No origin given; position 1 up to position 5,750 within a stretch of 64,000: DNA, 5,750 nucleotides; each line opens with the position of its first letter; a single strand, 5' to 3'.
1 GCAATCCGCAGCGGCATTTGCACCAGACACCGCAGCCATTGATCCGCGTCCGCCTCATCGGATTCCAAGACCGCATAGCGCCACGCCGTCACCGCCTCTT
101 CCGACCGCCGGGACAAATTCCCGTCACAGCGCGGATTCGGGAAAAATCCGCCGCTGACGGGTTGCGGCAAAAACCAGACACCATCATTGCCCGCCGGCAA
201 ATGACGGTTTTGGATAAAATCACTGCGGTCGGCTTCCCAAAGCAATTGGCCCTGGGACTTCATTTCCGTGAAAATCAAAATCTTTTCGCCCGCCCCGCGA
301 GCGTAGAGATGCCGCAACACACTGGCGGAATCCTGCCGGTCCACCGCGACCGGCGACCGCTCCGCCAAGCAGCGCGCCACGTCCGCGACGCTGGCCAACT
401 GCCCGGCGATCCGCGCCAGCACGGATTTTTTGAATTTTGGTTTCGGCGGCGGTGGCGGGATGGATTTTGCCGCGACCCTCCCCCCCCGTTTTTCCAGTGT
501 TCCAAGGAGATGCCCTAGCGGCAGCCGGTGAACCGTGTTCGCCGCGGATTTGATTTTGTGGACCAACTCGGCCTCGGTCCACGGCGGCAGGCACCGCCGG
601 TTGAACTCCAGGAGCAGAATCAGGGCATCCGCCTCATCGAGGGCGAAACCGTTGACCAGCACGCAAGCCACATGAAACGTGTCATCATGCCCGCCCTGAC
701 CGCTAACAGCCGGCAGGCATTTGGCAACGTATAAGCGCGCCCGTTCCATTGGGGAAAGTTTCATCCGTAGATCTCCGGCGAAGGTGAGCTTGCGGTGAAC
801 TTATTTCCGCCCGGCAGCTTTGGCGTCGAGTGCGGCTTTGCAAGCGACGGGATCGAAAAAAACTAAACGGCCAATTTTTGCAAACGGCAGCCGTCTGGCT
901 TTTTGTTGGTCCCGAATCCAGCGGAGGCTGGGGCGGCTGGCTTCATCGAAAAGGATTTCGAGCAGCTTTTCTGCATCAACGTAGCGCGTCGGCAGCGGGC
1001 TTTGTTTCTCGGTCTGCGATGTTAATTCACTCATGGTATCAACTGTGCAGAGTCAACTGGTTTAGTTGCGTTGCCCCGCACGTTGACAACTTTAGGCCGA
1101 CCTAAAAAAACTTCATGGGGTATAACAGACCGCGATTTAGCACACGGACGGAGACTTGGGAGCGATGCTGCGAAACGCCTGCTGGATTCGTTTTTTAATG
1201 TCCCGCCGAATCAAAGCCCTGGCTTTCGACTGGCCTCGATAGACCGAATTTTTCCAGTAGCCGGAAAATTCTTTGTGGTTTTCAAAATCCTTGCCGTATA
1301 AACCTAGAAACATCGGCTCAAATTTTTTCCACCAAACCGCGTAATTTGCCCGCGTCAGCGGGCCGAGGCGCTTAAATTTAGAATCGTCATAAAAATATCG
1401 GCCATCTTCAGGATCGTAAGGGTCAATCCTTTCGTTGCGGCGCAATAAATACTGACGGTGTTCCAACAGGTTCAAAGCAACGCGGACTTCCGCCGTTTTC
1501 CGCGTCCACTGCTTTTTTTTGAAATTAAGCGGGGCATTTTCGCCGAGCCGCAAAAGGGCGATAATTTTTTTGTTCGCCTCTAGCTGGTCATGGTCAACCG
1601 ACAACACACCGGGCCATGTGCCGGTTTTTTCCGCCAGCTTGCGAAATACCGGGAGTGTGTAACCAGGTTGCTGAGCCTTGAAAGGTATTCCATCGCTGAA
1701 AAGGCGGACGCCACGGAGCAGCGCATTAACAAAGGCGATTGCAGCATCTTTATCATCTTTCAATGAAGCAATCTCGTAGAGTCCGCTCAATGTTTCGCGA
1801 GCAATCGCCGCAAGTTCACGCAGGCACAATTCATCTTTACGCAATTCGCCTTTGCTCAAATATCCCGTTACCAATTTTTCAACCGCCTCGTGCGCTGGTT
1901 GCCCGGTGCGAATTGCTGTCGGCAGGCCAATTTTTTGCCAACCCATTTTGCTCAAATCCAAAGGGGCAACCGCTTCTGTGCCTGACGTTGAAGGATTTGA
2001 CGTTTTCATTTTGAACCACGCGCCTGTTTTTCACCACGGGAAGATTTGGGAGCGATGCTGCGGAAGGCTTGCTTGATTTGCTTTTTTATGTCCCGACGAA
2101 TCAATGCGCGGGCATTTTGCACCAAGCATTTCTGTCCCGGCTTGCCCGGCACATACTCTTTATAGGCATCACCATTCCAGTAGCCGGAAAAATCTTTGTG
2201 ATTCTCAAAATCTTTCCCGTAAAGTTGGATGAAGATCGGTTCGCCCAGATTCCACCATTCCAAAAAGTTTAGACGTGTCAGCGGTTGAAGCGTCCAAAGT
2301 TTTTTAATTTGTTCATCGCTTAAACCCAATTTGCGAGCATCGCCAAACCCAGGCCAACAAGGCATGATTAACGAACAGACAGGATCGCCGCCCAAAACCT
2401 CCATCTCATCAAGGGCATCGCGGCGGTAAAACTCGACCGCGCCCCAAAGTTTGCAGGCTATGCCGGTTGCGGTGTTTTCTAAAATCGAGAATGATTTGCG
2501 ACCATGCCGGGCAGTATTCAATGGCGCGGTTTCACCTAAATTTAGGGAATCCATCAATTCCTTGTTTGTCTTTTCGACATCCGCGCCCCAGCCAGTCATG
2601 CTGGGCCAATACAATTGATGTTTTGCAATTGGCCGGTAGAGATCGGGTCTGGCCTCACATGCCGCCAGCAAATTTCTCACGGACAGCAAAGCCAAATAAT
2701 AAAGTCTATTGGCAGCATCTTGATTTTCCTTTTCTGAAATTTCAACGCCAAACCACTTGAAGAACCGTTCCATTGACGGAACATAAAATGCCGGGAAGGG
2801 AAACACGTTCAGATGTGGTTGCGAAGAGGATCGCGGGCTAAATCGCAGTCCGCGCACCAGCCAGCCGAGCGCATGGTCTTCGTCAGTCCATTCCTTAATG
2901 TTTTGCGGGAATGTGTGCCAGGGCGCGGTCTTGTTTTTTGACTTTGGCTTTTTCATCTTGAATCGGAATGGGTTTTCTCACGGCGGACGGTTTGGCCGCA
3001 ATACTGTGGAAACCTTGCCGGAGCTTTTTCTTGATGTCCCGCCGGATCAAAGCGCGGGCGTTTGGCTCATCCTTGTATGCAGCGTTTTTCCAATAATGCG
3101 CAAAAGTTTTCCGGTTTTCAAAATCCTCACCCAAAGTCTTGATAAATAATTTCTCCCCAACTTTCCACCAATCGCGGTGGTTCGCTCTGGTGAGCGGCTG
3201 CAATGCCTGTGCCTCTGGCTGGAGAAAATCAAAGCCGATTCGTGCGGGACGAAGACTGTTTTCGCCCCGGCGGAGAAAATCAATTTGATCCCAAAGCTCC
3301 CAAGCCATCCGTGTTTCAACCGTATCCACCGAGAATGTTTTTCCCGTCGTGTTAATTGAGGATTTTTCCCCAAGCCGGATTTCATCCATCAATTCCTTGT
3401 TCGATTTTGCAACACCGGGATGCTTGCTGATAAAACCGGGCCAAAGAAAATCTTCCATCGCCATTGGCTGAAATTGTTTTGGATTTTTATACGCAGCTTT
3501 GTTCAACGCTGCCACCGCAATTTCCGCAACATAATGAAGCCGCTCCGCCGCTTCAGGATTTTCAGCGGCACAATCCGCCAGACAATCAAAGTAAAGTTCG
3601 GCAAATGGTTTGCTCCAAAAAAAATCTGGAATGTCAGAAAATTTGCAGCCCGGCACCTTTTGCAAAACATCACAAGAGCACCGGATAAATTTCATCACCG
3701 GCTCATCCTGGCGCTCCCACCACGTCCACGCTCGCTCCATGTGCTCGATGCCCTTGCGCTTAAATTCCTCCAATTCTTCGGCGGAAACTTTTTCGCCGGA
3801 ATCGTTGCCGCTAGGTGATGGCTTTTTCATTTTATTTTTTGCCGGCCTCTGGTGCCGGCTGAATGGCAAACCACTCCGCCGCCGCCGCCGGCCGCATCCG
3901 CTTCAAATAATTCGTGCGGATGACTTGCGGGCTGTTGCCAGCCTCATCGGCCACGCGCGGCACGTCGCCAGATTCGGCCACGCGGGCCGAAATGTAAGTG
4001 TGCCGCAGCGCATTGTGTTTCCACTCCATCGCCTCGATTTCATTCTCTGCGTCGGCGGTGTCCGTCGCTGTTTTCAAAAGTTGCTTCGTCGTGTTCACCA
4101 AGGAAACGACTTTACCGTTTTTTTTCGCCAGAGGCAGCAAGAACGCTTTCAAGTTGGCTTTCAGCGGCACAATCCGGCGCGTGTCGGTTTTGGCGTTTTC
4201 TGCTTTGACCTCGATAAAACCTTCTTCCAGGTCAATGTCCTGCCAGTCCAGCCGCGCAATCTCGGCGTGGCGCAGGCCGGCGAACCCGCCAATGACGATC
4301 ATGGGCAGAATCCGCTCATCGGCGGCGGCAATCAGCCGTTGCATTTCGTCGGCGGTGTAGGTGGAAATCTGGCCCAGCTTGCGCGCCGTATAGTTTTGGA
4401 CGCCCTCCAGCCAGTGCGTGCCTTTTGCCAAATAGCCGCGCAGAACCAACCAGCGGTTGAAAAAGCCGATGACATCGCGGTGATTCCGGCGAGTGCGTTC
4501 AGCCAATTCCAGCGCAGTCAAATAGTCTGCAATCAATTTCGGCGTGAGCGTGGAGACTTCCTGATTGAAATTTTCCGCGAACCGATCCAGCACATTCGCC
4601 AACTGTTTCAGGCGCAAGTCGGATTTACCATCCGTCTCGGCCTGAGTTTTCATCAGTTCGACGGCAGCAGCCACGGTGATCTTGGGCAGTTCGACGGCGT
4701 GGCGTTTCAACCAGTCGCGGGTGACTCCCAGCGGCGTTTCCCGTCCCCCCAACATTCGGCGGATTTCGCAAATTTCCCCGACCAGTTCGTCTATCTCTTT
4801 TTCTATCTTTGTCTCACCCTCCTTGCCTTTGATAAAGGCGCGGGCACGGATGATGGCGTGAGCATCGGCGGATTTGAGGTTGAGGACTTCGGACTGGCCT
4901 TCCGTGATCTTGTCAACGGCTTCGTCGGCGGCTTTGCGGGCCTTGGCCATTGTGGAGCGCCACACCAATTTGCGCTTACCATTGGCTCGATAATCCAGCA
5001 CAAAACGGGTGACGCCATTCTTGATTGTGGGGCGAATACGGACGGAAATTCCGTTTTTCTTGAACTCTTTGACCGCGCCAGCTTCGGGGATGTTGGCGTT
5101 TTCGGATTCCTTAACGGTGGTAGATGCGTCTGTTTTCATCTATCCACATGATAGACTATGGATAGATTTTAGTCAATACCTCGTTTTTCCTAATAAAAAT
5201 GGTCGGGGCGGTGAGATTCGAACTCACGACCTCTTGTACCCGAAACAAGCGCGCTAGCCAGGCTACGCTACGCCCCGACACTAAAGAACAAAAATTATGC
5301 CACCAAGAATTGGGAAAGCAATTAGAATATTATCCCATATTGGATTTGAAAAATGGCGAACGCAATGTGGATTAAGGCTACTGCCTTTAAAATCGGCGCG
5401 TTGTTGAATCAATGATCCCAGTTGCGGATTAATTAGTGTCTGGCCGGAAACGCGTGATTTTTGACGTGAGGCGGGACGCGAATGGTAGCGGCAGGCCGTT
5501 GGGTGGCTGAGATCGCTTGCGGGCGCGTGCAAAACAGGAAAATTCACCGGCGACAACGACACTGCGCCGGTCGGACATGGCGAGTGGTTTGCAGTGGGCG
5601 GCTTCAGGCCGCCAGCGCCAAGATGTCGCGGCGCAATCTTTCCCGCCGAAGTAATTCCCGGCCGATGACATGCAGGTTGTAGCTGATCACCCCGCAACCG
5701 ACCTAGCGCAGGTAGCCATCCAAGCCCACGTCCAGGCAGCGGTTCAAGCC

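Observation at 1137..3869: Integrase-coupled operon of three diverged paralogs with a shared basic C-terminal module: candidate novel island cargo system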

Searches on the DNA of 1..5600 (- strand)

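Call 54: search_rna_families(source=window, start=1, end=5600, threshold=evalue, max_evalue=1)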
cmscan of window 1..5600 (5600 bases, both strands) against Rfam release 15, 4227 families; matches with E-value up to 1: 3.
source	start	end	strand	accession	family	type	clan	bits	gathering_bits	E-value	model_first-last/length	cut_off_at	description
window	5203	5277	-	RF00005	tRNA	Gene; tRNA;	CL00001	61.5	29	6e-12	1-71/71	no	tRNA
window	1508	1574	+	RF00110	RybB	Gene; sRNA;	-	23.6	40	0.17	1-79/79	no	RybB RNA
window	3165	3195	-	RF00495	IRES_Hsp70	Cis-reg; IRES;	-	20.3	80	0.046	72-102/216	no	Heat shock protein 70 (Hsp70) internal ribosome entry site (IRES)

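Call 100: search_rna_families(source=L069, start=1, end=4700, threshold=evalue, max_evalue=1)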
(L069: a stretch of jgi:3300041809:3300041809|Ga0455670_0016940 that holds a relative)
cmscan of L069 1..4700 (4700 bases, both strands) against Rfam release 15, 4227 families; matches with E-value up to 1: 0.
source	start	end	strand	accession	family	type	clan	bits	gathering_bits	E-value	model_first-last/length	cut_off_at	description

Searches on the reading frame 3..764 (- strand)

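Call 81: search_protein_families(library=pfam, proteins=[window:3-764:-], max_evalue=0.01)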
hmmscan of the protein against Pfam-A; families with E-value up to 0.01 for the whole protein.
window:3-764:- (254 aa): 1 family
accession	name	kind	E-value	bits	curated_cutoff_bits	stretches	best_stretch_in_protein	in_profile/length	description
PF21128.4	MCM4_WHD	-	0.0045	17.5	24.4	0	111-157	10-60/75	MCM4, winged helix domain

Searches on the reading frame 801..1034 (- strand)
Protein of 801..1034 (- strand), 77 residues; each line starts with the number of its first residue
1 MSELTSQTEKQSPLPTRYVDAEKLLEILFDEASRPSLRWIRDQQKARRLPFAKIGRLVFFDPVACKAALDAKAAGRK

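Call 4: search_protein_families(library=pfam, proteins=[window:801-1034:-], max_evalue=1)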
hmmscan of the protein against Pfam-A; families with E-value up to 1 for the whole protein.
window:801-1034:- (77 aa): 0 families

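Call 5: search_protein_families(library=phrogs, proteins=[window:801-1034:-], max_evalue=1)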
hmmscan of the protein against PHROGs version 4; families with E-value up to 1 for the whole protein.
window:801-1034:- (77 aa): 1 family
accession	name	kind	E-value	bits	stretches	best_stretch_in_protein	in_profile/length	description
phrog_1840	-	integration and excision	0.0023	19.4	1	30-71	14-55/90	excisionase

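Call 7: search_protein_families(library=ncbifam, proteins=[window:801-1034:-], max_evalue=1)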
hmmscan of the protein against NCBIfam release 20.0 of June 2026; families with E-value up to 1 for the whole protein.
window:801-1034:- (77 aa): 0 families

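Call 8: search_protein_families(library=padloc, proteins=[window:801-1034:-], max_evalue=1)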
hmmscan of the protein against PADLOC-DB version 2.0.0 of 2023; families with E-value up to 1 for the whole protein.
window:801-1034:- (77 aa): 0 families

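Call 92: search_protein_families(library=pfam, alignment_id=A6, max_evalue=0.05)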
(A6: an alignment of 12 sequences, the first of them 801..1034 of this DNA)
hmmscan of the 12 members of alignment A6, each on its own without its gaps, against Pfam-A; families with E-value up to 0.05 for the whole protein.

A. member 1, window:801-1034:- (77 aa): 0 families

B. families by the number of members that match (of 12 scanned): 4 families
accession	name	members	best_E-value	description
PF12728.13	HTH_17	1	1.5e-09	Helix-turn-helix domain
PF04726.19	Microvir_J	1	0.0053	Microvirus J protein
PF05930.18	Phage_AlpA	1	0.027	Prophage CP4-57 regulatory protein (AlpA)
PF09157.17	TruB-C_2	1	0.041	Pseudouridine synthase II TruB, C-terminal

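Call 93: search_solved_structures(query=A6, max_evalue=5)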
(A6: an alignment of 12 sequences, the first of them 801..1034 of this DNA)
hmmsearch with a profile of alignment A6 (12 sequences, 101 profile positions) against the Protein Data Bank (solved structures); distinct sequences matched with E-value up to 5: 0.
